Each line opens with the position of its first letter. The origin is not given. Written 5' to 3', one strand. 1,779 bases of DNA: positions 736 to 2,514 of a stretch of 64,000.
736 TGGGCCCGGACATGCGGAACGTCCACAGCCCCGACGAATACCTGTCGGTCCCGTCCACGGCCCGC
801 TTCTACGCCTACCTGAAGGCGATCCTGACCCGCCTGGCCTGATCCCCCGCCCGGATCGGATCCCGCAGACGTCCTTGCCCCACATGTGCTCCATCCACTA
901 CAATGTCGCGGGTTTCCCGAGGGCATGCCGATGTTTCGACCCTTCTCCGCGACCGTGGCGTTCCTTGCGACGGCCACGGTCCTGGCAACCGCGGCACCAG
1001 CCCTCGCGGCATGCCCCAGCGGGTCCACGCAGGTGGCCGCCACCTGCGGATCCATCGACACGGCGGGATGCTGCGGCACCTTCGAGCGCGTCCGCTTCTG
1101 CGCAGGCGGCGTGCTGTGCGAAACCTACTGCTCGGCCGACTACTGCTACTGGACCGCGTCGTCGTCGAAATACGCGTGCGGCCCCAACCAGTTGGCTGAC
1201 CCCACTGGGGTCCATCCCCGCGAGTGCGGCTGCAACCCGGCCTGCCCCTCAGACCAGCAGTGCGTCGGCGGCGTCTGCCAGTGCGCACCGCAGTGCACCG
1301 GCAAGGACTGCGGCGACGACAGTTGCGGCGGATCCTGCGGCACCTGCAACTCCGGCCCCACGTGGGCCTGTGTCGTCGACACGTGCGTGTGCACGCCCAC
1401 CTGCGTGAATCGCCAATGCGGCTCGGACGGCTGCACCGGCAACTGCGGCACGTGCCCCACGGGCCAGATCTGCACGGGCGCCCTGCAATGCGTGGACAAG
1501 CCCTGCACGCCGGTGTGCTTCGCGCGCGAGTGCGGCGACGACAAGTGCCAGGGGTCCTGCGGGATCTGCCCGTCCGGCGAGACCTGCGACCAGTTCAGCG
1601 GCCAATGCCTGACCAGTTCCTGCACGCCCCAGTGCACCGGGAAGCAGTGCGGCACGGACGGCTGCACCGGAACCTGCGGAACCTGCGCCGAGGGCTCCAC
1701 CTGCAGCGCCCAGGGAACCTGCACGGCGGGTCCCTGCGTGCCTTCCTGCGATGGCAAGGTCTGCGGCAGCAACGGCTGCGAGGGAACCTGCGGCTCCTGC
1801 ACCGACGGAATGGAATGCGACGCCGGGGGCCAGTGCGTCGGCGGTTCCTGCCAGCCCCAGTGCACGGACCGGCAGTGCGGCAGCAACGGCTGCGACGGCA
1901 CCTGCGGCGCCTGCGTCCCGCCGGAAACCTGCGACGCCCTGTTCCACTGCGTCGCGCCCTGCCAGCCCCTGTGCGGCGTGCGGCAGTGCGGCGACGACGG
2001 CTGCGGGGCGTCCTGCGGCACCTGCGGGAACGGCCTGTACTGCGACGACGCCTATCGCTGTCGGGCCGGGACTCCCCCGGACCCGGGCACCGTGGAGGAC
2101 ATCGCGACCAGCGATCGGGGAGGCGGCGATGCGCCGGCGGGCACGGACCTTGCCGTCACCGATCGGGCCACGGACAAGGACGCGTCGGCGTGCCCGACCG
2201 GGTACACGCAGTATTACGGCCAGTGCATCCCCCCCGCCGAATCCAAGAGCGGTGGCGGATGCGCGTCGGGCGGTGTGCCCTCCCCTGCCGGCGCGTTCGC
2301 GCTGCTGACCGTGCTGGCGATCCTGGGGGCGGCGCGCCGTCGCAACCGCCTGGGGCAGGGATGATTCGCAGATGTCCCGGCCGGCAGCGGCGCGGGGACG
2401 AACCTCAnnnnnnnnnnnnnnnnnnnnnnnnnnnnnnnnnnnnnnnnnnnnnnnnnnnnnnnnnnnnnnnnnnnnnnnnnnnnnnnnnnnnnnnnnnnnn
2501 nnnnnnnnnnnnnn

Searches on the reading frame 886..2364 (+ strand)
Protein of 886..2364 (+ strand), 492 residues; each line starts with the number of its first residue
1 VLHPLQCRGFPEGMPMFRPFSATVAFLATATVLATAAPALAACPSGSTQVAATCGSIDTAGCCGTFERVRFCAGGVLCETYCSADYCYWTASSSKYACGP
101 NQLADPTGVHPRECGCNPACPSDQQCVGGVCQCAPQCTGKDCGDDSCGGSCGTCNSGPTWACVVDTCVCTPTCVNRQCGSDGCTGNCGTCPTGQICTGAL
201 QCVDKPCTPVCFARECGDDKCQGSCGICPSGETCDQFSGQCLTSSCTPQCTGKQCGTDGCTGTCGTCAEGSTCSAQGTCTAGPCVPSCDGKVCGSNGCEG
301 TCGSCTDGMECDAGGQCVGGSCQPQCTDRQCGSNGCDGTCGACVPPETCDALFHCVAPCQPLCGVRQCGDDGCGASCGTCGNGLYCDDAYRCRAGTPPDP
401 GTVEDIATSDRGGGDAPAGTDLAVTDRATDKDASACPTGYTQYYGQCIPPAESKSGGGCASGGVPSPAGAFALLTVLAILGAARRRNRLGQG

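Call 10: search_protein_families(library=pfam, proteins=[window:886-2364:+], max_evalue=0.001)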
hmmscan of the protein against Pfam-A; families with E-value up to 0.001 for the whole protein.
window:886-2364:+ (492 aa): 0 families

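Call 71: search_protein_families(library=ncbifam, proteins=[window:886-2364:+], max_evalue=0.01)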
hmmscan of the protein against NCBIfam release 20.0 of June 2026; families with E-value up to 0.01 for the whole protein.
window:886-2364:+ (492 aa): 1 family
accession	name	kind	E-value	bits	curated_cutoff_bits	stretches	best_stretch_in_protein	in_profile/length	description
TIGR03901.2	MYXO-CTERM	domain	0.00068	20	20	1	456-487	2-33/34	MYXO-CTERM sorting domain-containing protein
